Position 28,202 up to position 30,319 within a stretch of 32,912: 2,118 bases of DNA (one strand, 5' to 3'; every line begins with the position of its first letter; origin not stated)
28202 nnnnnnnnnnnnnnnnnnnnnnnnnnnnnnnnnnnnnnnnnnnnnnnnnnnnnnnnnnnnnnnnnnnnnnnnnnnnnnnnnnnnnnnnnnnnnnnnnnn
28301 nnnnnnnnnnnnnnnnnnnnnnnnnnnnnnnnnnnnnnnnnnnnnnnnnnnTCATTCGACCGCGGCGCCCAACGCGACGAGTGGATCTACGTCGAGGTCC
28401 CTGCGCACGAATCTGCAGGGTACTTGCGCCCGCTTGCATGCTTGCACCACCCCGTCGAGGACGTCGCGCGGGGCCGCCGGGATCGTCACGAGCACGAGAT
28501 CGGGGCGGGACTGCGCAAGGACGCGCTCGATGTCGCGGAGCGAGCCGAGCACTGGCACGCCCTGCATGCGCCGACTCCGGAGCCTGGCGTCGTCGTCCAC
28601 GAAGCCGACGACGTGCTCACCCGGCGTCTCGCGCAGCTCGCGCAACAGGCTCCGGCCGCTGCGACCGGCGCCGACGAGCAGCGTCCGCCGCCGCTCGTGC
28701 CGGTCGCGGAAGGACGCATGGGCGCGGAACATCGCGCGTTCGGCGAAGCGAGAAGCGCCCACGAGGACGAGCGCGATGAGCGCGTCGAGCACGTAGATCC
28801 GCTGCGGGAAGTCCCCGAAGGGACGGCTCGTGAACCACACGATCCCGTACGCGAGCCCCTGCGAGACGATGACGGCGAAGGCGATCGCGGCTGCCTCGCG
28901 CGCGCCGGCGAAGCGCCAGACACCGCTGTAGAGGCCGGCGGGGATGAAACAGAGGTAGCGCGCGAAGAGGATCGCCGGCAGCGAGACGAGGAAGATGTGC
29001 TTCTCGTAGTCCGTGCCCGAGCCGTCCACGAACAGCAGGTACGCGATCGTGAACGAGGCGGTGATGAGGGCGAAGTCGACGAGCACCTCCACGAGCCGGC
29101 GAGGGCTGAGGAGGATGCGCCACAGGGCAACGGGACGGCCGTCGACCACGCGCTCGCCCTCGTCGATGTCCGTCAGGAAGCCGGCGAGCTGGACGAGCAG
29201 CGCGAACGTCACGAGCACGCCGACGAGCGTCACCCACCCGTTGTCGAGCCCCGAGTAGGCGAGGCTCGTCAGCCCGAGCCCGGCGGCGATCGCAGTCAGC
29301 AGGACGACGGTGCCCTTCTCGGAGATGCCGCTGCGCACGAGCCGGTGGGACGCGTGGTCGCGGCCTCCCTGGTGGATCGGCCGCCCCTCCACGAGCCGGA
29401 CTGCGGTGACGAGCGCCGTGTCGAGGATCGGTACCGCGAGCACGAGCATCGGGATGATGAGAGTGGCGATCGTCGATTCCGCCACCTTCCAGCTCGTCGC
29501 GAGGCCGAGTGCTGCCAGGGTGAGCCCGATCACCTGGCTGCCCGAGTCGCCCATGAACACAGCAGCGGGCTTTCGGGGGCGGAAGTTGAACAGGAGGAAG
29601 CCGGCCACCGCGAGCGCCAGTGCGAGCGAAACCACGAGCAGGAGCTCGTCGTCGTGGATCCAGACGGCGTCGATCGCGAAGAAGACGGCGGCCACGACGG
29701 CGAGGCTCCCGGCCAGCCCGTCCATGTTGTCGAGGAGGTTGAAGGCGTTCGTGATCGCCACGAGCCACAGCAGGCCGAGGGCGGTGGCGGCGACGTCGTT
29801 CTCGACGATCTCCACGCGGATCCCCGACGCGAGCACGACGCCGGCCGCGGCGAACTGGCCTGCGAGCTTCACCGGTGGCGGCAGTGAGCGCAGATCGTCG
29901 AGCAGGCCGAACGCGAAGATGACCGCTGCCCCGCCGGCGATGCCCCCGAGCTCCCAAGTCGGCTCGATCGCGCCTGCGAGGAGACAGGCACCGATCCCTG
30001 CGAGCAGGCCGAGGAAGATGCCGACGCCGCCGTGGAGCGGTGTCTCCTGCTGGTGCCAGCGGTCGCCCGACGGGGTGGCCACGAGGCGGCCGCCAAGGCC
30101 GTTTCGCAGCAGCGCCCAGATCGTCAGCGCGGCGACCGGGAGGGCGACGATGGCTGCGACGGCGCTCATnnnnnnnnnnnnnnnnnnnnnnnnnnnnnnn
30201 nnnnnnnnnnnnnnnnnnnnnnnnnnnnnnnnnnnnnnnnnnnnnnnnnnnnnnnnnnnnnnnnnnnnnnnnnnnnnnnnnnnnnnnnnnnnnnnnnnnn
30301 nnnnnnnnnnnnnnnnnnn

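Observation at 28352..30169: WecA-family transferase fused to the accessory module normally found at the N-terminus of WbaP/CapD proteins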

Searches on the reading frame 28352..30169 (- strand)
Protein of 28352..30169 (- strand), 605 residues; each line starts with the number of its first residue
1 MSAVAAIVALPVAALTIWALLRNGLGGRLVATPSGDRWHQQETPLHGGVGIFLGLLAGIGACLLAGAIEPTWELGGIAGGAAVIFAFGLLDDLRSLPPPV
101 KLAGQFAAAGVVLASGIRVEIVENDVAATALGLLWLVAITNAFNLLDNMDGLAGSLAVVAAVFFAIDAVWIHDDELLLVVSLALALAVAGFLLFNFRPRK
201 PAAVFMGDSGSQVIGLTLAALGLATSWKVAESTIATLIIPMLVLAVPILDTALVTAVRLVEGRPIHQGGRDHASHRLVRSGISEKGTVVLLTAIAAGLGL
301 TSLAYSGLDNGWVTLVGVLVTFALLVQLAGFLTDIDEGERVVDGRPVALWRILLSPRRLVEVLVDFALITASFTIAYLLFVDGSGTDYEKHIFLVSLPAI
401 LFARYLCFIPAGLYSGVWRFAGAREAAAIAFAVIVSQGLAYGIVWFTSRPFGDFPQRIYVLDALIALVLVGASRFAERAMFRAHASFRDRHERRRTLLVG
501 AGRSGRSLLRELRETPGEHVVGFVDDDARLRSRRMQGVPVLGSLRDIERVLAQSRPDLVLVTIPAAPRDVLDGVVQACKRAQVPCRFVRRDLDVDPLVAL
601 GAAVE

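Call 3: search_protein_families(library=pfam, proteins=[window:28352-30169:-], max_evalue=0.1)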
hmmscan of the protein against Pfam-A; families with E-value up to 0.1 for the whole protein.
window:28352-30169:- (605 aa): 5 families
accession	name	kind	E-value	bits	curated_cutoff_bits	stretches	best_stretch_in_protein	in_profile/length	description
PF00953.26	Glycos_transf_4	-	6.7e-30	104.6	27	1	77-224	4-158/160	Glycosyl transferase family 4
PF13727.12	CoA_binding_3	-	9.1e-15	55.5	25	1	417-588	8-174/175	CoA-binding domain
PF01408.29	GFO_IDH_MocA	-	9.5e-05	23.5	24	1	495-565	2-72/120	Oxidoreductase family, NAD-binding Rossmann fold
PF02254.24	TrkA_N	-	0.0066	17.2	23.8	1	497-541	2-45/116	TrkA-N domain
PF13460.12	NAD_binding_10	-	0.096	13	27.2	0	501-583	3-90/184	NAD(P)H-binding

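Call 4: search_protein_families(library=ncbifam, proteins=[window:28352-30169:-], max_evalue=0.1)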
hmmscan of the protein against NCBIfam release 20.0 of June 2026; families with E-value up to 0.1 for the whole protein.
window:28352-30169:- (605 aa): 11 families
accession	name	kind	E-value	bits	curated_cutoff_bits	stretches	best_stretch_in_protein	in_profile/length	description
TIGR02380.1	ECA_wecA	exception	5.2e-28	98.2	326.05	1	28-328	26-332/346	UDP-N-acetylglucosamine--undecaprenyl-phosphate N-acetylglucosaminephosphotransferase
TIGR03025.1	EPS_sugtrans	subfamily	5.2e-22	78.7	295.55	1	363-589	1-222/445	exopolysaccharide biosynthesis polyprenyl glycosylphosphotransferase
TIGR03023.1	WcaJ_sugtrans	equivalog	7.3e-19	68.4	410.75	1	363-588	1-226/453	undecaprenyl-phosphate glucose phosphotransferase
NF053644.1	MraY_archaea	equivalog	2.5e-13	50.1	450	1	102-291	154-328/340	pseudomurein biosynthesis MraY family phospho-N-acetylmuramoyl-pentapeptide-transferase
TIGR00445.1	mraY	equivalog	3e-12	46.7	192.05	1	124-239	133-259/321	phospho-N-acetylmuramoyl-pentapeptide-transferase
TIGR03022.1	WbaP_sugtrans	subfamily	8.9e-12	45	403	1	362-581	2-214/456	undecaprenyl-phosphate galactose phosphotransferase WbaP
TIGR03570.1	NeuD_NnaD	subfamily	2.8e-06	27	160.8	1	496-564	2-67/202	NeuD/PglB/VioB family sugar acetyltransferase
NF003992.0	PRK05472.2-1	equivalog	0.00031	20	226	1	492-577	97-183/249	redox-sensing transcriptional repressor Rex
NF003995.0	PRK05472.2-4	subfamily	0.0033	17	126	1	493-566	83-156/213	redox-sensing transcriptional repressor Rex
NF003994.0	PRK05472.2-3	equivalog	0.008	15.5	130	1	491-566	84-159/217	redox-sensing transcriptional repressor Rex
NF003989.0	PRK05472.1-3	equivalog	0.039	13.7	177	1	489-575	81-168/215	redox-sensing transcriptional repressor Rex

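Call 5: find_homologous_proteins(query=window:28352-30169:-, max_evalue=0.00001)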
Query window:28352-30169:- (605 aa): 4039 proteins with E <= 0.00001 among 8000 candidates; the best 120 are listed.
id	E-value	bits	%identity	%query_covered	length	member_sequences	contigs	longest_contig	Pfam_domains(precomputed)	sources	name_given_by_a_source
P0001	0.0e+0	1186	91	100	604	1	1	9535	PF13727.13,PF00953.27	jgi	jgi:UDP-GlcNAc:undecaprenyl-phosphate GlcNAc-1-phosphate transferase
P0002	0.0e+0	1184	91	100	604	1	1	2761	PF13727.13,PF00953.27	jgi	jgi:UDP-GlcNAc:undecaprenyl-phosphate GlcNAc-1-phosphate transferase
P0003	0.0e+0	1172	90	100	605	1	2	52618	PF13727.13,PF00953.27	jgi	jgi:UDP-GlcNAc:undecaprenyl-phosphate/decaprenyl-phosphate GlcNAc-1-phosphate transferase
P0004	0.0e+0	1165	90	100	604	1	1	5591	PF13727.13,PF00953.27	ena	-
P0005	0.0e+0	1163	89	100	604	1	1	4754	PF13727.13,PF00953.27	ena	-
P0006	0.0e+0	1160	89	100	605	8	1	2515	PF13727.13,PF00953.27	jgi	jgi:UDP-GlcNAc:undecaprenyl-phosphate/decaprenyl-phosphate GlcNAc-1-phosphate transferase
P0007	0.0e+0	1159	89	98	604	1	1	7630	PF13727.13,PF00953.27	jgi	jgi:UDP-GlcNAc:undecaprenyl-phosphate/decaprenyl-phosphate GlcNAc-1-phosphate transferase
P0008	0.0e+0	1158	89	100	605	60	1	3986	PF13727.13,PF00953.27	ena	-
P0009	0.0e+0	1157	90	100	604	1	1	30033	PF13727.13,PF00953.27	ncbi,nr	ncbi:MAG TPA: hypothetical protein VFR32_08115 [Gaiellaceae bacterium]|nr:hypothetical protein [Gaie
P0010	0.0e+0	1116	86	98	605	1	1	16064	PF13727.13,PF00953.27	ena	-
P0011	0.0e+0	1054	81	100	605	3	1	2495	PF13727.13,PF00953.27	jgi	jgi:UDP-GlcNAc:undecaprenyl-phosphate GlcNAc-1-phosphate transferase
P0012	0.0e+0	1046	80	98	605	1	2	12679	PF13727.13,PF00953.27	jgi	jgi:UDP-GlcNAc:undecaprenyl-phosphate/decaprenyl-phosphate GlcNAc-1-phosphate transferase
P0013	0.0e+0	1042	80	98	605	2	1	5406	PF13727.13,PF00953.27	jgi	jgi:UDP-GlcNAc:undecaprenyl-phosphate GlcNAc-1-phosphate transferase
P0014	0.0e+0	1040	94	85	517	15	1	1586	PF13727.13,PF00953.27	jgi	jgi:UDP-GlcNAc:undecaprenyl-phosphate GlcNAc-1-phosphate transferase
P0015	0.0e+0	1030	80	100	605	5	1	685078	PF13727.13,PF00953.27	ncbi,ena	-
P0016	3.3e-298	1008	78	100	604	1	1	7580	PF13727.13,PF00953.27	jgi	jgi:UDP-GlcNAc:undecaprenyl-phosphate GlcNAc-1-phosphate transferase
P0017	3.2e-297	1005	78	100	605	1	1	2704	PF13727.13,PF00953.27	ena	-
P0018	2.7e-296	1002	77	100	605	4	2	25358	PF13727.13,PF00953.27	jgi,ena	-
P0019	1.0e-295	1000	78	100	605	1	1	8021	PF13727.13,PF00953.27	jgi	-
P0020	1.4e-295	1000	78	98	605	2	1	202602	PF13727.13,PF00953.27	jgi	jgi:UDP-GlcNAc:undecaprenyl-phosphate/decaprenyl-phosphate GlcNAc-1-phosphate transferase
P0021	1.9e-295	999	77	100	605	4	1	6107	PF13727.13,PF00953.27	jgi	jgi:UDP-GlcNAc:undecaprenyl-phosphate/decaprenyl-phosphate GlcNAc-1-phosphate transferase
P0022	3.7e-288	975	77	100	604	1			PF13727.13,PF00953.27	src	-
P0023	4.1e-277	938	73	97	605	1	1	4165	PF13727.13,PF00953.27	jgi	jgi:UDP-GlcNAc:undecaprenyl-phosphate GlcNAc-1-phosphate transferase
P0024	3.6e-272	922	73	100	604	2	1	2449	PF13727.13,PF00953.27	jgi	jgi:UDP-GlcNAc:undecaprenyl-phosphate GlcNAc-1-phosphate transferase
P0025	2.2e-268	910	71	100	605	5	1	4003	PF13727.13,PF00953.27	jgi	-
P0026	6.3e-267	905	75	96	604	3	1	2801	PF13727.13,PF00953.27,PF02254.25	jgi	jgi:UDP-GlcNAc:undecaprenyl-phosphate GlcNAc-1-phosphate transferase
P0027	8.5e-266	901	72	100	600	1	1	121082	PF13727.13,PF00953.27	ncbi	-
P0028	3.8e-265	899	69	97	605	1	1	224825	PF13727.13,PF00953.27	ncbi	-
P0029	8.2e-264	895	71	100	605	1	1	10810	PF13727.13,PF00953.27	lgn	-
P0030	1.4e-263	894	72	100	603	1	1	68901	PF13727.13,PF00953.27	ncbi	-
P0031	2.4e-263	893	71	100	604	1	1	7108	PF13727.13,PF00953.27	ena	-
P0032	1.7e-259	880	69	100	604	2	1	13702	PF13727.13,PF00953.27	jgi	jgi:UDP-GlcNAc:undecaprenyl-phosphate/decaprenyl-phosphate GlcNAc-1-phosphate transferase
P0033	6.2e-258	875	68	100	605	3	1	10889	PF13727.13,PF00953.27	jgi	jgi:UDP-GlcNAc:undecaprenyl-phosphate/decaprenyl-phosphate GlcNAc-1-phosphate transferase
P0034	2.4e-257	873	68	100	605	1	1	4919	PF13727.13,PF00953.27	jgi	-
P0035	1.2e-256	871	69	100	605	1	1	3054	PF13727.13,PF00953.27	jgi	jgi:UDP-GlcNAc:undecaprenyl-phosphate/decaprenyl-phosphate GlcNAc-1-phosphate transferase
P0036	1.6e-256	871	68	100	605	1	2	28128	PF13727.13,PF00953.27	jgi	jgi:UDP-GlcNAc:undecaprenyl-phosphate GlcNAc-1-phosphate transferase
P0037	4.1e-256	869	69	100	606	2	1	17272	PF13727.13,PF00953.27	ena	-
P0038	7.5e-256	868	70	100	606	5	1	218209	PF13727.13,PF00953.27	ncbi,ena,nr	ncbi:MAG TPA: hypothetical protein VFA44_04585 [Gaiellaceae bacterium]|nr:hypothetical protein [Gaie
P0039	1.5e-255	867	68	100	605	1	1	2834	PF13727.13,PF00953.27,PF02254.25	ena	-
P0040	2.2e-255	867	69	100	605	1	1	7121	PF13727.13,PF00953.27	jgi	jgi:UDP-GlcNAc:undecaprenyl-phosphate/decaprenyl-phosphate GlcNAc-1-phosphate transferase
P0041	5.2e-255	866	68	100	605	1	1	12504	PF01408.29,PF13727.13,PF00953.27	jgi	jgi:UDP-GlcNAc:undecaprenyl-phosphate/decaprenyl-phosphate GlcNAc-1-phosphate transferase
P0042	7.0e-255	865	68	100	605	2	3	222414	PF13727.13,PF00953.27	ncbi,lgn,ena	-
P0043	1.9e-254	864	68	100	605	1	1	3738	PF13727.13,PF00953.27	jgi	jgi:UDP-GlcNAc:undecaprenyl-phosphate GlcNAc-1-phosphate transferase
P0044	4.1e-254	863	69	100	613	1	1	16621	PF13727.13,PF00953.27,PF02254.25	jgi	jgi:UDP-GlcNAc:undecaprenyl-phosphate GlcNAc-1-phosphate transferase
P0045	5.2e-253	859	69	100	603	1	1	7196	PF13727.13,PF00953.27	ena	-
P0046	5.3e-253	859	67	100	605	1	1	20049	PF13727.13,PF00953.27,PF02254.25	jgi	jgi:UDP-GlcNAc:undecaprenyl-phosphate GlcNAc-1-phosphate transferase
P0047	9.6e-253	858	82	82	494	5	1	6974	PF13727.13,PF00953.27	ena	-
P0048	1.2e-252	858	67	100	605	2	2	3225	PF13727.13,PF00953.27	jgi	-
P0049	1.6e-252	857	67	100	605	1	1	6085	PF13727.13,PF00953.27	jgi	jgi:UDP-GlcNAc:undecaprenyl-phosphate GlcNAc-1-phosphate transferase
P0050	2.9e-252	856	68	100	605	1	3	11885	PF13727.13,PF00953.27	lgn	-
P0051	3.9e-252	856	68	100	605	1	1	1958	PF13727.13,PF00953.27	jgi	jgi:UDP-GlcNAc:undecaprenyl-phosphate GlcNAc-1-phosphate transferase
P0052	5.4e-252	856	67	100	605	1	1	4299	PF01408.29,PF13727.13,PF00953.27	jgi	jgi:UDP-GlcNAc:undecaprenyl-phosphate GlcNAc-1-phosphate transferase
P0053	2.0e-251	854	68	100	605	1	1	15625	PF13727.13,PF00953.27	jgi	jgi:UDP-GlcNAc:undecaprenyl-phosphate GlcNAc-1-phosphate transferase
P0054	2.9e-251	853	68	100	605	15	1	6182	PF13727.13,PF00953.27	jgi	jgi:UDP-GlcNAc:undecaprenyl-phosphate GlcNAc-1-phosphate transferase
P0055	3.1e-251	853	68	100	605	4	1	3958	PF13727.13,PF00953.27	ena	-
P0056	1.3e-250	851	68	100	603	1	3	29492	PF13727.13,PF00953.27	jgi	jgi:UDP-GlcNAc:undecaprenyl-phosphate GlcNAc-1-phosphate transferase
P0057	1.7e-250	851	68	100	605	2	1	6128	PF13727.13,PF00953.27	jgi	jgi:UDP-GlcNAc:undecaprenyl-phosphate GlcNAc-1-phosphate transferase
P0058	2.3e-250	850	68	100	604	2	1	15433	PF01408.29,PF13727.13,PF00953.27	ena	-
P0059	2.6e-250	850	67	100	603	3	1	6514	PF13727.13,PF00953.27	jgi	jgi:UDP-GlcNAc:undecaprenyl-phosphate GlcNAc-1-phosphate transferase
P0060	5.1e-250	849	68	100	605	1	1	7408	PF13727.13,PF00953.27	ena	-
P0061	5.1e-250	849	68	100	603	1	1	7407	PF13727.13,PF00953.27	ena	-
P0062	1.7e-249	847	68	100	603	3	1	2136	PF13727.13,PF00953.27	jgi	jgi:UDP-GlcNAc:undecaprenyl-phosphate/decaprenyl-phosphate GlcNAc-1-phosphate transferase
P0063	1.7e-249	847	67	99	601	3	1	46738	PF13727.13,PF00953.27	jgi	jgi:UDP-GlcNAc:undecaprenyl-phosphate GlcNAc-1-phosphate transferase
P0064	2.1e-249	847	67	100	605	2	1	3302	PF01408.29,PF13727.13,PF00953.27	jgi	jgi:UDP-GlcNAc:undecaprenyl-phosphate GlcNAc-1-phosphate transferase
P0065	3.0e-249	847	67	100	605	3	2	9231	PF01408.29,PF13727.13,PF00953.27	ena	-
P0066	3.7e-249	846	68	100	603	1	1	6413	PF13727.13,PF00953.27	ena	-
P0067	3.8e-248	843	67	100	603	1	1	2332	PF13727.13,PF00953.27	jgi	jgi:UDP-GlcNAc:undecaprenyl-phosphate GlcNAc-1-phosphate transferase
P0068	5.6e-248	842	67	100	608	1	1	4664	PF13727.13,PF00953.27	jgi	jgi:UDP-GlcNAc:undecaprenyl-phosphate/decaprenyl-phosphate GlcNAc-1-phosphate transferase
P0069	7.8e-248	842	68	100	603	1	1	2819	PF13727.13,PF00953.27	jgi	-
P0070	1.4e-247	841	67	100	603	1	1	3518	PF13727.13,PF00953.27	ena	-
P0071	2.1e-247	840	67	100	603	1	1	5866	PF01408.29,PF13727.13,PF00953.27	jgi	jgi:UDP-GlcNAc:undecaprenyl-phosphate GlcNAc-1-phosphate transferase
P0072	2.3e-247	840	67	97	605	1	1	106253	PF01408.29,PF13727.13,PF00953.27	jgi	jgi:UDP-GlcNAc:undecaprenyl-phosphate GlcNAc-1-phosphate transferase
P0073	3.0e-247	840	66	100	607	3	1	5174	PF01408.29,PF13727.13,PF00953.27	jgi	jgi:UDP-GlcNAc:undecaprenyl-phosphate/decaprenyl-phosphate GlcNAc-1-phosphate transferase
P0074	3.0e-247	840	67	100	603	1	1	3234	PF13727.13,PF00953.27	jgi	-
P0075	3.2e-247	840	67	99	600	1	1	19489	PF01408.29,PF13727.13,PF00953.27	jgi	jgi:UDP-GlcNAc:undecaprenyl-phosphate GlcNAc-1-phosphate transferase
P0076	4.9e-247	839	67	100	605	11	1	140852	PF13727.13,PF00953.27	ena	-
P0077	5.4e-247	839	67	100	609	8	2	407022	PF13727.13,PF00953.27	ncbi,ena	-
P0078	1.1e-246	838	67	100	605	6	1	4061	PF13727.13,PF00953.27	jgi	-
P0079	5.2e-246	836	66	98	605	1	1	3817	PF01408.29,PF13727.13,PF00953.27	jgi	jgi:UDP-GlcNAc:undecaprenyl-phosphate/decaprenyl-phosphate GlcNAc-1-phosphate transferase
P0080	5.7e-245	832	65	97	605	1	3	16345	PF13727.13,PF00953.27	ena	-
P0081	6.4e-245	832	67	100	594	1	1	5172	PF13727.13,PF00953.27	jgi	jgi:UDP-GlcNAc:undecaprenyl-phosphate/decaprenyl-phosphate GlcNAc-1-phosphate transferase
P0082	1.1e-244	831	66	100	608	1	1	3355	PF01408.29,PF13727.13,PF00953.27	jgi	jgi:UDP-GlcNAc:undecaprenyl-phosphate/decaprenyl-phosphate GlcNAc-1-phosphate transferase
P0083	1.5e-244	831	67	100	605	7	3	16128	PF13727.13,PF00953.27,PF02254.25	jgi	jgi:UDP-GlcNAc:undecaprenyl-phosphate GlcNAc-1-phosphate transferase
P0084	7.0e-244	829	66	97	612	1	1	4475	PF13727.13,PF00953.27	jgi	jgi:UDP-GlcNAc:undecaprenyl-phosphate/decaprenyl-phosphate GlcNAc-1-phosphate transferase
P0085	2.6e-243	827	66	97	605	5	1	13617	PF13727.13,PF00953.27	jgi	-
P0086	1.0e-242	825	66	100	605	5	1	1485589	PF13727.13,PF00953.27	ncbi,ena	-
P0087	1.7e-241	821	65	97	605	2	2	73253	PF13727.13,PF00953.27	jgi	jgi:UDP-GlcNAc:undecaprenyl-phosphate GlcNAc-1-phosphate transferase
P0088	1.9e-241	821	66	100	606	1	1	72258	PF13727.13,PF00953.27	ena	-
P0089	2.4e-241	820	66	100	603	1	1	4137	PF13727.13,PF00953.27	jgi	jgi:UDP-GlcNAc:undecaprenyl-phosphate GlcNAc-1-phosphate transferase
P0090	9.3e-241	818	67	100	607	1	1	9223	PF13727.13,PF00953.27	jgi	jgi:UDP-GlcNAc:undecaprenyl-phosphate GlcNAc-1-phosphate transferase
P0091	2.8e-240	817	66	97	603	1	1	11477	PF13727.13,PF00953.27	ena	-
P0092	5.0e-240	816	67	97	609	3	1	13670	PF13727.13,PF00953.27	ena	-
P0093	6.6e-240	816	66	100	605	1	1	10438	PF13727.13,PF00953.27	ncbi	-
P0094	9.7e-240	815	95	66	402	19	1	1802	PF13727.13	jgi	jgi:UDP-GlcNAc:undecaprenyl-phosphate GlcNAc-1-phosphate transferase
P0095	1.9e-239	814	66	97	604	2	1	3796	PF13727.13,PF00953.27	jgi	-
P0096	2.7e-239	814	66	97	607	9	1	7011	PF13727.13,PF00953.27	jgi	-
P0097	2.7e-239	814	66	97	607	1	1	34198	PF13727.13,PF00953.27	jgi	jgi:UDP-GlcNAc:undecaprenyl-phosphate GlcNAc-1-phosphate transferase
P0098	4.7e-239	813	67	95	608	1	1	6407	PF13727.13,PF00953.27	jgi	jgi:UDP-GlcNAc:undecaprenyl-phosphate GlcNAc-1-phosphate transferase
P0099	5.8e-239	813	65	97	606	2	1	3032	PF13727.13,PF00953.27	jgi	jgi:UDP-GlcNAc:undecaprenyl-phosphate GlcNAc-1-phosphate transferase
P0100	6.6e-239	812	65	97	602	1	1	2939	PF13727.13,PF00953.27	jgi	jgi:UDP-GlcNAc:undecaprenyl-phosphate GlcNAc-1-phosphate transferase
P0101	6.8e-239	812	66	97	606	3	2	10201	PF13727.13,PF00953.27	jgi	jgi:UDP-GlcNAc:undecaprenyl-phosphate GlcNAc-1-phosphate transferase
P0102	1.2e-238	812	65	100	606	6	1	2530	PF01408.29,PF13727.13,PF00953.27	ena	-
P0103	2.3e-238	811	65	97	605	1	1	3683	PF13727.13,PF00953.27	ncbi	-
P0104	2.5e-238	810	65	98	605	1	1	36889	PF13727.13,PF00953.27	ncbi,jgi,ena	-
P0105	3.8e-238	810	65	97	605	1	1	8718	PF13727.13,PF00953.27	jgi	jgi:UDP-GlcNAc:undecaprenyl-phosphate/decaprenyl-phosphate GlcNAc-1-phosphate transferase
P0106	8.0e-238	809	65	97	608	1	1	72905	PF13727.13,PF00953.27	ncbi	ncbi:MAG TPA: hypothetical protein VH816_12790 [Gaiellaceae bacterium]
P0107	1.0e-237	808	65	97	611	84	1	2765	PF13727.13,PF00953.27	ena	-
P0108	1.3e-237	808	66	97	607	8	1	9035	PF01408.29,PF13727.13,PF00953.27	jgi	jgi:UDP-GlcNAc:undecaprenyl-phosphate GlcNAc-1-phosphate transferase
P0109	2.3e-237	807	64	97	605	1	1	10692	PF13727.13,PF00953.27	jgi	jgi:UDP-GlcNAc:undecaprenyl-phosphate GlcNAc-1-phosphate transferase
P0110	3.8e-237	807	66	100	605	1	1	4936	PF13727.13,PF00953.27,PF02254.25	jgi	jgi:UDP-GlcNAc:undecaprenyl-phosphate GlcNAc-1-phosphate transferase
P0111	1.4e-236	805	64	97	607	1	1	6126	PF13727.13,PF00953.27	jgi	jgi:UDP-GlcNAc:undecaprenyl-phosphate GlcNAc-1-phosphate transferase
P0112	5.0e-236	803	66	98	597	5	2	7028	PF13727.13,PF00953.27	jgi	jgi:UDP-GlcNAc:undecaprenyl-phosphate/decaprenyl-phosphate GlcNAc-1-phosphate transferase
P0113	6.6e-236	802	65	97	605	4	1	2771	PF01408.29,PF13727.13,PF00953.27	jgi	jgi:UDP-GlcNAc:undecaprenyl-phosphate GlcNAc-1-phosphate transferase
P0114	1.2e-235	802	65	100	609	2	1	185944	PF13727.13,PF00953.27,PF02254.25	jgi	-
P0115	1.3e-235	801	65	97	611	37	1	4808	PF13727.13,PF00953.27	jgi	jgi:UDP-GlcNAc:undecaprenyl-phosphate/decaprenyl-phosphate GlcNAc-1-phosphate transferase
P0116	4.3e-235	800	64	97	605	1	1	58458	PF13727.13,PF00953.27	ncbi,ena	-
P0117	8.5e-235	799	63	100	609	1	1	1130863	PF13727.13,PF00953.27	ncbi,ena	-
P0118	1.3e-234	798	65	97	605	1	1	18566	PF13727.13,PF00953.27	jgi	jgi:UDP-GlcNAc:undecaprenyl-phosphate GlcNAc-1-phosphate transferase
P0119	3.1e-234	797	64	100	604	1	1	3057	PF01408.29,PF13727.13,PF00953.27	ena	-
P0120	3.6e-234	797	64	98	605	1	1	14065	PF13727.13,PF00953.27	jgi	jgi:UDP-GlcNAc:undecaprenyl-phosphate GlcNAc-1-phosphate transferase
